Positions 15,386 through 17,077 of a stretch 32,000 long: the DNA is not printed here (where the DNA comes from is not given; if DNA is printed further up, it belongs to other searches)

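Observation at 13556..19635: Sigma-54/GAF-controlled UbiD - OFA-type MFS - UbiX - LpdD-like operon: candidate inducible prFMN decarboxylase coupled to substrate/product exchange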

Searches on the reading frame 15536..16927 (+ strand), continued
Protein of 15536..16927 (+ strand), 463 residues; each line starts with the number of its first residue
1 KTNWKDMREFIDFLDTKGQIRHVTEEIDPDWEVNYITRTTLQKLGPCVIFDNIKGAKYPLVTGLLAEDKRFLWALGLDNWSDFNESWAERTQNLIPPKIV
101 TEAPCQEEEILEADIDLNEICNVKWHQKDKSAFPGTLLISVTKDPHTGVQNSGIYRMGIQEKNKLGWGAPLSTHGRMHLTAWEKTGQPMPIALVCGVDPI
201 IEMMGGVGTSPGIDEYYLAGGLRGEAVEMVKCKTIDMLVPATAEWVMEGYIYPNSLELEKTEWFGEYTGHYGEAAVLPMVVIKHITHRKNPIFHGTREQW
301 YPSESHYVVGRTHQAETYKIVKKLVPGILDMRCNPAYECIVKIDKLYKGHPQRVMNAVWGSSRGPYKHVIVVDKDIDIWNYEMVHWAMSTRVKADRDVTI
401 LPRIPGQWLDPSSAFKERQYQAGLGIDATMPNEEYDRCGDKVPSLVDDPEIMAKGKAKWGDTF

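Call 32: search_solved_structures(query=P0001, max_evalue=1e-40, show_alignments=5)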
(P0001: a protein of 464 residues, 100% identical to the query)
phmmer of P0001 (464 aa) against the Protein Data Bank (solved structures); distinct sequences matched with E-value up to 1e-40: 6.
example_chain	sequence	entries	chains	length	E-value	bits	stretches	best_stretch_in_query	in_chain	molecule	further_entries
6h6x_B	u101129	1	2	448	5.8e-64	219.6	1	7-433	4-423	3-polyprenyl-4-hydroxybenzoate decarboxylase and related decarboxylases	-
6h6v_A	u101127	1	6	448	1e-62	215.4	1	7-433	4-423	3-polyprenyl-4-hydroxybenzoate decarboxylase and related decarboxylases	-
2idb_A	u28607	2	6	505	5.6e-58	199.8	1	96-461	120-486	3-octaprenyl-4-hydroxybenzoate carboxy-lyase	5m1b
5m1c_A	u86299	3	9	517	6.3e-58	199.7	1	96-461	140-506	3-octaprenyl-4-hydroxybenzoate carboxy-lyase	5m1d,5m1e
7ae4_A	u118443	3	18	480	1e-50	175.9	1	4-432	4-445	Phenolic acid decarboxylase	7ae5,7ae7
7pda_A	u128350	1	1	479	5.7e-44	153.6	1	5-420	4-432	UbiD family decarboxylase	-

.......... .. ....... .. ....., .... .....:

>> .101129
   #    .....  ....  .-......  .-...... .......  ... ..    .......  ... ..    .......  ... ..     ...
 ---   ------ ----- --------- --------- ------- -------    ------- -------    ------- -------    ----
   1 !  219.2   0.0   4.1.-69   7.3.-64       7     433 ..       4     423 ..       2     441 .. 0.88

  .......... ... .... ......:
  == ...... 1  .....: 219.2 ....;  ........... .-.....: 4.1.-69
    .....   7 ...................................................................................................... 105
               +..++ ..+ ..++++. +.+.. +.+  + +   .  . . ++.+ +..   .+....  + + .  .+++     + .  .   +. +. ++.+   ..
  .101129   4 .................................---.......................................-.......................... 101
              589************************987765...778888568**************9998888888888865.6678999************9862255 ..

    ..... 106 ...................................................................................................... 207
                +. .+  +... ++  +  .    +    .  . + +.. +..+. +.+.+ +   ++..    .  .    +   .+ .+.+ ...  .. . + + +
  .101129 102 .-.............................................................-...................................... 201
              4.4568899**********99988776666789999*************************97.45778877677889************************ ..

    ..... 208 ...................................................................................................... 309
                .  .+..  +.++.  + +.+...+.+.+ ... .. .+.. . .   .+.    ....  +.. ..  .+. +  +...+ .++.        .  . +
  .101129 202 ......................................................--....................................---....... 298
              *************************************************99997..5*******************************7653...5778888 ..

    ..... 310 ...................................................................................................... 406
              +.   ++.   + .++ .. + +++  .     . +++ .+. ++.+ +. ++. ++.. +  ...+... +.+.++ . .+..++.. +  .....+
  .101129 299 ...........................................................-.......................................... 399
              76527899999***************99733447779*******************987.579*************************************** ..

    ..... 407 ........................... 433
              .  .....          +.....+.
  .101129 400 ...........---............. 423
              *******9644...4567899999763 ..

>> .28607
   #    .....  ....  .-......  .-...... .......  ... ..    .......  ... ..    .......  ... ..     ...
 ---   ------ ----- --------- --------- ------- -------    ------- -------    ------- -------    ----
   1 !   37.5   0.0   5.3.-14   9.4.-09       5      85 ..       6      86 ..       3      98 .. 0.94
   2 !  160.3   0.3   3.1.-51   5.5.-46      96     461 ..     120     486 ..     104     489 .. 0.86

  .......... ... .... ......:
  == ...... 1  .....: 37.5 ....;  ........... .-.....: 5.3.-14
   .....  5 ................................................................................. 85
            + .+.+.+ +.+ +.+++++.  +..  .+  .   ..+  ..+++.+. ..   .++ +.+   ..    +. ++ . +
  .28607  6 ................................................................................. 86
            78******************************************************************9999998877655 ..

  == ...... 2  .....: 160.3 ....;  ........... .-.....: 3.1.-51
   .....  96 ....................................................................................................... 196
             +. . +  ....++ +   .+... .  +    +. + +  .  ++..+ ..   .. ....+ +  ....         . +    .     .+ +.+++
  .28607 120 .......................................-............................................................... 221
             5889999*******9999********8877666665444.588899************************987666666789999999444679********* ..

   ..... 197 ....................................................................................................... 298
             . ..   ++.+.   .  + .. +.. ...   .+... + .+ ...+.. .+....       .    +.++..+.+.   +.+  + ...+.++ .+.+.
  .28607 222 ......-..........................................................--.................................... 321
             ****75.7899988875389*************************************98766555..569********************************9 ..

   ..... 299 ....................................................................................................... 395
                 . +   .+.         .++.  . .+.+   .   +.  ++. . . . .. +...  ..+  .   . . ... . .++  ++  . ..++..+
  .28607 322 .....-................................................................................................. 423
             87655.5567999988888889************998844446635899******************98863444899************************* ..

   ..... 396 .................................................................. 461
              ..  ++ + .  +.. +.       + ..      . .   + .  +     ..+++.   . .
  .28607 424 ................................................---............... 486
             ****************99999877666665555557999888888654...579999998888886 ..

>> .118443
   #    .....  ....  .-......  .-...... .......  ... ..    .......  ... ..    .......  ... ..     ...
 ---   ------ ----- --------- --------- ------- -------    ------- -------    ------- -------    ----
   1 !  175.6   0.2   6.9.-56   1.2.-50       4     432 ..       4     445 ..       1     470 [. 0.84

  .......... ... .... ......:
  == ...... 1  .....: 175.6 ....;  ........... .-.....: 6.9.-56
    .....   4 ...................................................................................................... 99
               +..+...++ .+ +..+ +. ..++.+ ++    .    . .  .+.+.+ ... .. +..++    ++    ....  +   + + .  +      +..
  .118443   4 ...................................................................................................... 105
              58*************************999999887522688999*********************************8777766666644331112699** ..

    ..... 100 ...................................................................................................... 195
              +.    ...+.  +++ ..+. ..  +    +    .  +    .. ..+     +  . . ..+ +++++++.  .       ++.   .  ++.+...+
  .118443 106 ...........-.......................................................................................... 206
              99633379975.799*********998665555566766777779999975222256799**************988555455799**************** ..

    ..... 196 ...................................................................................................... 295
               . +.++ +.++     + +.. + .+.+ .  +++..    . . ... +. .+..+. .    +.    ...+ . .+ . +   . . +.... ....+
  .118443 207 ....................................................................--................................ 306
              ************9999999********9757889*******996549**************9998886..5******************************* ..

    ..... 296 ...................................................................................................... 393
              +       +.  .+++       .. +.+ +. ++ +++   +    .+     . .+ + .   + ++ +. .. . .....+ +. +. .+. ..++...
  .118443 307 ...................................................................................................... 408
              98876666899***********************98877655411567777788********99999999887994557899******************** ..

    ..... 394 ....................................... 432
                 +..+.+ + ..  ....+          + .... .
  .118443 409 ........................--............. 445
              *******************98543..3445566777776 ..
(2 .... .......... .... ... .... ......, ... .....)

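Call 34: find_related_loci(query=A1, collection=metagenome_contigs, flank=10000)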
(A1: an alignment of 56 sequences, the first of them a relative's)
Query A1 (464 aa) in metagenome_contigs; peptide patterns used: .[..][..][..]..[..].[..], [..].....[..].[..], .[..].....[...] (x = any residue, [..] = any of these).
171 stretches matched a pattern; 126 encode a relative of the query (tblastn E <= 1e-3); the best 80 are kept; 80 distinct loci.
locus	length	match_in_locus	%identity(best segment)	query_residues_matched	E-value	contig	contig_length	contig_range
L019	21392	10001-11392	73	1-464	0e+0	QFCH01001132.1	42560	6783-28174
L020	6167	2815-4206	73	1-464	0e+0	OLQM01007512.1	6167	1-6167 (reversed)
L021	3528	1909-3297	67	2-464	0e+0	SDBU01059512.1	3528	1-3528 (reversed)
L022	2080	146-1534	67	2-464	0e+0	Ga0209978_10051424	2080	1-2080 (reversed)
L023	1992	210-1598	66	2-464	0e+0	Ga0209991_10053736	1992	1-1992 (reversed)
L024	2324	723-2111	67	2-464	0e+0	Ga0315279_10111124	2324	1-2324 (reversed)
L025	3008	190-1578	65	2-464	0e+0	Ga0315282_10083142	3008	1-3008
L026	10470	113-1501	65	2-464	0e+0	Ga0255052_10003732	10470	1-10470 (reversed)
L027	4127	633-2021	66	2-464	0e+0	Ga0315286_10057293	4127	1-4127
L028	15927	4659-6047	65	2-464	0e+0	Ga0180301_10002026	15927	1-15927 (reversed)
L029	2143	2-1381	65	2-461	0e+0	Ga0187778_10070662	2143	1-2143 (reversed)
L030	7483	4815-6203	65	2-464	0e+0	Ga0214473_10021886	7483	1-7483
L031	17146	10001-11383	64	2-464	0e+0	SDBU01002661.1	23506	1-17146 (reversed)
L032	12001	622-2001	64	2-461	0e+0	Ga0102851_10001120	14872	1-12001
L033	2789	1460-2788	65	2-444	0e+0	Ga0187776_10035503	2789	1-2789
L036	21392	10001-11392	73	1-464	0e+0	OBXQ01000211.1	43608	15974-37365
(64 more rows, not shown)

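Call 54: list_cluster_members(proteins=[P0001, P0002, P0003, P0121])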
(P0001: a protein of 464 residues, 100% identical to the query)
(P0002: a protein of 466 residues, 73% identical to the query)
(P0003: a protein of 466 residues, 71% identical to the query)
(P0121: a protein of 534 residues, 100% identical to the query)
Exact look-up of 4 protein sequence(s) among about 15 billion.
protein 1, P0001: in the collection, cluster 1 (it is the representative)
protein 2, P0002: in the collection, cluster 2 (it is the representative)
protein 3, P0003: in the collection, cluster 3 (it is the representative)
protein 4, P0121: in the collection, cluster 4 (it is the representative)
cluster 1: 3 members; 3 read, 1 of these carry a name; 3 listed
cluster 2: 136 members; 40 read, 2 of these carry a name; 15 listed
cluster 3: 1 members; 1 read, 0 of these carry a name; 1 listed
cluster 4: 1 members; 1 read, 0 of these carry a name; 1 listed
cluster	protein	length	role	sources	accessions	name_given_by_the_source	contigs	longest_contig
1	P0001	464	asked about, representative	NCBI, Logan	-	-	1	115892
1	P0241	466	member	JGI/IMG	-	UbiD family decarboxylase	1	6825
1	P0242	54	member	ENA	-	-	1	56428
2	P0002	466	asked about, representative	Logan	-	-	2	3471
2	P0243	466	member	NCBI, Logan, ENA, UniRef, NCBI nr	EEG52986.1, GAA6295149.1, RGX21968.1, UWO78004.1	UbiD family decarboxylase [Enterocloster asparagiformis] | UbiD family decarboxylase n=2 Tax=Enterocloster asparagiformis TaxID=333367 ...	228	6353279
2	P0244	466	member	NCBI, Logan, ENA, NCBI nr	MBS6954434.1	MAG: UbiD family decarboxylase [Enterocloster asparagiformis] | UbiD family decarboxylase [Enterocloster asparagiformis]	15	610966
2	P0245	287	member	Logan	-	-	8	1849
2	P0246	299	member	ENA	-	-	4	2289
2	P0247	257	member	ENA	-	-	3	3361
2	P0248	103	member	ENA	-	-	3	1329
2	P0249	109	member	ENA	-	-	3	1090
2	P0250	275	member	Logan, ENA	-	-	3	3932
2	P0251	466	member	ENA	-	-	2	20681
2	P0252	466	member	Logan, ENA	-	-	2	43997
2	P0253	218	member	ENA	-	-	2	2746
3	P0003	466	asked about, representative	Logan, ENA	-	-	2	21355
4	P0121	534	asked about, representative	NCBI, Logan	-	-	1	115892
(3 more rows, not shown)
